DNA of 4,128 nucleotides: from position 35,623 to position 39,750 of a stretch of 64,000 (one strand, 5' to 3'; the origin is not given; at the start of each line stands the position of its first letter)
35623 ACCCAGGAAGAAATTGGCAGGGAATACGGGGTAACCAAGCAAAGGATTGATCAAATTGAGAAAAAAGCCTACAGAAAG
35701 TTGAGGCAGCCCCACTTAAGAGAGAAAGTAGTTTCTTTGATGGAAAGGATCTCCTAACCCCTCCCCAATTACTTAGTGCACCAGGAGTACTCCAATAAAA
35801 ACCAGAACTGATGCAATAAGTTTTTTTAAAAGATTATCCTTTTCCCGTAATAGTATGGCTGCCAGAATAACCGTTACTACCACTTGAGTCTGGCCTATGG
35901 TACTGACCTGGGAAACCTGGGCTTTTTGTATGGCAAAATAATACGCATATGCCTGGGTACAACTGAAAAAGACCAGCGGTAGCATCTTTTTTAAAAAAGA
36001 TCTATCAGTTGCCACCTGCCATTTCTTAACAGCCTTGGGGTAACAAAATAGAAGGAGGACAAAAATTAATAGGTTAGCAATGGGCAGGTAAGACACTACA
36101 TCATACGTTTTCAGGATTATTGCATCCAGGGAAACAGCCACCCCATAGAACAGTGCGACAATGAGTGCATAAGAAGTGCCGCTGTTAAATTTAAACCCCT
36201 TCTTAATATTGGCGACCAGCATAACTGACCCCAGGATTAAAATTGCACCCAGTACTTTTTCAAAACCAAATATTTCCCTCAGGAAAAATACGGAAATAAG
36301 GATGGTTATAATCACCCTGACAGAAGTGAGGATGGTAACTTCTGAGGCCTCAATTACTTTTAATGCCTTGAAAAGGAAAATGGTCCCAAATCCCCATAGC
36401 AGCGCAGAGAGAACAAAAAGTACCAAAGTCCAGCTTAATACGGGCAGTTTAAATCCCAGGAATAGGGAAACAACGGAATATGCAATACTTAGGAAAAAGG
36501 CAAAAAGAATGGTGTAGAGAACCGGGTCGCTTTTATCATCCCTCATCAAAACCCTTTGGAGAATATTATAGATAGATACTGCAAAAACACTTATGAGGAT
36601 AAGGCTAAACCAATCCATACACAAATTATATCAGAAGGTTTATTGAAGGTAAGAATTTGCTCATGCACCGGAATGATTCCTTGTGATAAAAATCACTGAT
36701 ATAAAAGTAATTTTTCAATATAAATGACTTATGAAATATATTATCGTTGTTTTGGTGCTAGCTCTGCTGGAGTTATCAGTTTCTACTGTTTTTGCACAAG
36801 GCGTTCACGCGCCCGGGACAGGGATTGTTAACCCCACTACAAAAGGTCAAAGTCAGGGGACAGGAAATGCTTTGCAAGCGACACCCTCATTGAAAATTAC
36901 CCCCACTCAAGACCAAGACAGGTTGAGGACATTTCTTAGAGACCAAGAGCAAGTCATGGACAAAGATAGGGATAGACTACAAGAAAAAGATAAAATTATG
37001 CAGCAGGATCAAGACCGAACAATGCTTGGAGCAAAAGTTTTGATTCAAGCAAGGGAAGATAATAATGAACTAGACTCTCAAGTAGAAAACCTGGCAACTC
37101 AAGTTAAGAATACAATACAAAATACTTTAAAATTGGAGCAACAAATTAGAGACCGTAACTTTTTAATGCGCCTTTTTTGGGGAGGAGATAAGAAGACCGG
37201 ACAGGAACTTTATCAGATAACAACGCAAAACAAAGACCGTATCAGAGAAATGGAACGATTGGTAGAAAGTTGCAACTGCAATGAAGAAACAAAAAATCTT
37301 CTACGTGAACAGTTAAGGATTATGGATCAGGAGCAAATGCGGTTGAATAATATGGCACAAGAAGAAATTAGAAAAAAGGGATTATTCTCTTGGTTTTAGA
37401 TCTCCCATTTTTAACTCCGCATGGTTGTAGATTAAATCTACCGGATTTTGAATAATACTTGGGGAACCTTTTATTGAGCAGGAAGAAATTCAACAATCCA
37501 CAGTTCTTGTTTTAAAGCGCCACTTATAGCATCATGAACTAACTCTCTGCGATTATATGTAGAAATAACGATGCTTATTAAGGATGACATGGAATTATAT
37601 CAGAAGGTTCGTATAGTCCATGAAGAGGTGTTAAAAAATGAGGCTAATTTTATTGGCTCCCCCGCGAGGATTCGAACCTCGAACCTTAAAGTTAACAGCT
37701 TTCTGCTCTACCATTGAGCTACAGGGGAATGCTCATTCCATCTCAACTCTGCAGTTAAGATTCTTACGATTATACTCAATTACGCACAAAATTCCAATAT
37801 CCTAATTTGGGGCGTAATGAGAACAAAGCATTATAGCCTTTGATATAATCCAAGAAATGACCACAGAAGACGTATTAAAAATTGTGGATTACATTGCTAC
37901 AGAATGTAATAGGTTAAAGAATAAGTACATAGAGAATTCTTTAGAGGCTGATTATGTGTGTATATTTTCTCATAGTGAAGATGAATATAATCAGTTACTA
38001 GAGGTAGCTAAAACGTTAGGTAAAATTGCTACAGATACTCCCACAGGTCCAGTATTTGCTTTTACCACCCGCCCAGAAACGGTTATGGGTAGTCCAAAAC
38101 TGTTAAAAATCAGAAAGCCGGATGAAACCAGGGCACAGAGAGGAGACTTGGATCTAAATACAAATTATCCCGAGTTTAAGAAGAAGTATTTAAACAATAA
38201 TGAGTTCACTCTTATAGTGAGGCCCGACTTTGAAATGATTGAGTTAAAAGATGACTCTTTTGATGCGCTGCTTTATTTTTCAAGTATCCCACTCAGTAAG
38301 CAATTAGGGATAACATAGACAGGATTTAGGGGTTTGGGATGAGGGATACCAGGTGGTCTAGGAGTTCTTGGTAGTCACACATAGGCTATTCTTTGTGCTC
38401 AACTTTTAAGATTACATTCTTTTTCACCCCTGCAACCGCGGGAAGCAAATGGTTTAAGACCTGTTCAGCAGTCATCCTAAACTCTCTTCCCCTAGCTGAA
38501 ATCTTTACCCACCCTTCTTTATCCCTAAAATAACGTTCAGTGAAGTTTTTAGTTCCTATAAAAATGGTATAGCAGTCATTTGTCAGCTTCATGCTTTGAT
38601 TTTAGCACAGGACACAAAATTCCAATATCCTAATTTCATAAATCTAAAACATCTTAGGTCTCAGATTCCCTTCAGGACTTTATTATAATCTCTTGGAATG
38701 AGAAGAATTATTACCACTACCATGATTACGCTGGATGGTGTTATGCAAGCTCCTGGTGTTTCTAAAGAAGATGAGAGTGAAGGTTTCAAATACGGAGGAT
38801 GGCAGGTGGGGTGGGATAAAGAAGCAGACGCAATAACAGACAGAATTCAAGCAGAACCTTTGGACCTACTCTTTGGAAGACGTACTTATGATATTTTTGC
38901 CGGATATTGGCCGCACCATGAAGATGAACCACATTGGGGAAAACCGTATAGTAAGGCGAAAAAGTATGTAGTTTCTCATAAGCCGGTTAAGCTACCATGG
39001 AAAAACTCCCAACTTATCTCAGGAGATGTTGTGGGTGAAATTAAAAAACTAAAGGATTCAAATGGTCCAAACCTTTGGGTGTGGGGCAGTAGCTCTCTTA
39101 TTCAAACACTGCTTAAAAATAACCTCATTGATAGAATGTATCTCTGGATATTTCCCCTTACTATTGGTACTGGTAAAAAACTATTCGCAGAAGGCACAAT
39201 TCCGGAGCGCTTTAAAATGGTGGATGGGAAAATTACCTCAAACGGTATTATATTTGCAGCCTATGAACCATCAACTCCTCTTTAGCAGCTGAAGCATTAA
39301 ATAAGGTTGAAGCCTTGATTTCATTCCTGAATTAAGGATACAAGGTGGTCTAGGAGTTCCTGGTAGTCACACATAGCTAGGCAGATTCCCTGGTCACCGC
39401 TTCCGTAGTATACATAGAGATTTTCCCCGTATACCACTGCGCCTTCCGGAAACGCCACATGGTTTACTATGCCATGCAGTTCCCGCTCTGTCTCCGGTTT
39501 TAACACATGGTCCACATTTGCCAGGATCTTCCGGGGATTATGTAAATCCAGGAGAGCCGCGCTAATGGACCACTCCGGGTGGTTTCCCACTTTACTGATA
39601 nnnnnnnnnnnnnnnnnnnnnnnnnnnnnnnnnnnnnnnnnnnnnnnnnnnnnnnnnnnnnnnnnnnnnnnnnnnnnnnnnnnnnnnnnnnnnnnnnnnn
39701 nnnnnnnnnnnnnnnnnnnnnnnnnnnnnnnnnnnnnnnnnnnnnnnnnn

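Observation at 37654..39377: Cassette-like organisation next to tRNA-Asn: two unrelated small genes share the same 24-nt 5' motif and the same 34-nt 3' motif.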

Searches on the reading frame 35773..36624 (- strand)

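Call 9: search_protein_families(library=pfam, proteins=[window:35773-36624:-], max_evalue=0.01)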
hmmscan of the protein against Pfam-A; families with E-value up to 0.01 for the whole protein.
window:35773-36624:- (283 aa): 5 families
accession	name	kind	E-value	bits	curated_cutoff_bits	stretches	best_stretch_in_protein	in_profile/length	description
PF00892.27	EamA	-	1.1e-25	91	28.2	2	6-137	4-133/135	EamA-like transporter family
PF06800.18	Sugar_transport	-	6e-08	32.8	26.3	1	57-282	44-270/280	Sugar transport protein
PF10639.15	TMEM234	-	0.0012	19.4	30.1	0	225-282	55-112/113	Putative transmembrane family 234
PF03151.22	TPT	-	0.0017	18.3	30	1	178-281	35-134/291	Triose-phosphate Transporter family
PF08449.17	UAA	-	0.0037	16.9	26.2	1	52-139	229-309/311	UAA transporter family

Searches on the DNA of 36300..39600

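Call 65: search_rna_families(source=window, start=36300, end=39600, threshold=evalue, max_evalue=1)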
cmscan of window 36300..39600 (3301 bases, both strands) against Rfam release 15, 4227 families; matches with E-value up to 1: 1.
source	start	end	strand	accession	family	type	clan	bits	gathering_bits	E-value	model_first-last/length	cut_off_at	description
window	37657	37728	-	RF00005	tRNA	Gene; tRNA;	CL00001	67.1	29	1e-13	1-71/71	no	tRNA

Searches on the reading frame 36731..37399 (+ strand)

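Call 9: search_protein_families(library=pfam, proteins=[window:36731-37399:+], max_evalue=0.01)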
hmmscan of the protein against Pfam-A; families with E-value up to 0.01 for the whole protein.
window:36731-37399:+ (222 aa): 0 families

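Call 10: search_protein_families(library=ncbifam, proteins=[window:36731-37399:+], max_evalue=0.01)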
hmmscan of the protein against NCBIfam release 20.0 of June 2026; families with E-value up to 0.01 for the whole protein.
window:36731-37399:+ (222 aa): 0 families

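Call 66: search_protein_families(library=pfam, proteins=[window:36731-37396:+], max_evalue=5)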
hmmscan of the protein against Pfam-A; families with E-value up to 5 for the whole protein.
window:36731-37396:+ (222 aa): 2 families
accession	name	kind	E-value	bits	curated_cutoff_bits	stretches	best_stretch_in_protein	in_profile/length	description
PF12698.13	ABC2_membrane_3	-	0.13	11.7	31.6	1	4-109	4-105/347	ABC-2 family transporter protein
PF06103.16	DUF948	-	3.9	8.2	37.2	1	102-141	26-65/89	Bacterial protein of unknown function (DUF948)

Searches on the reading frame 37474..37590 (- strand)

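Call 66: search_protein_families(library=pfam, proteins=[window:37474-37590:-], max_evalue=5)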
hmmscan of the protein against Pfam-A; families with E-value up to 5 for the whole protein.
seq(39 aa): 1 family
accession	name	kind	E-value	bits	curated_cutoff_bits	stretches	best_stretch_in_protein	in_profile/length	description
PF00535.33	Glycos_transf_2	-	0.034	14.5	23.3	1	6-32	1-32/168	Glycosyl transferase family 2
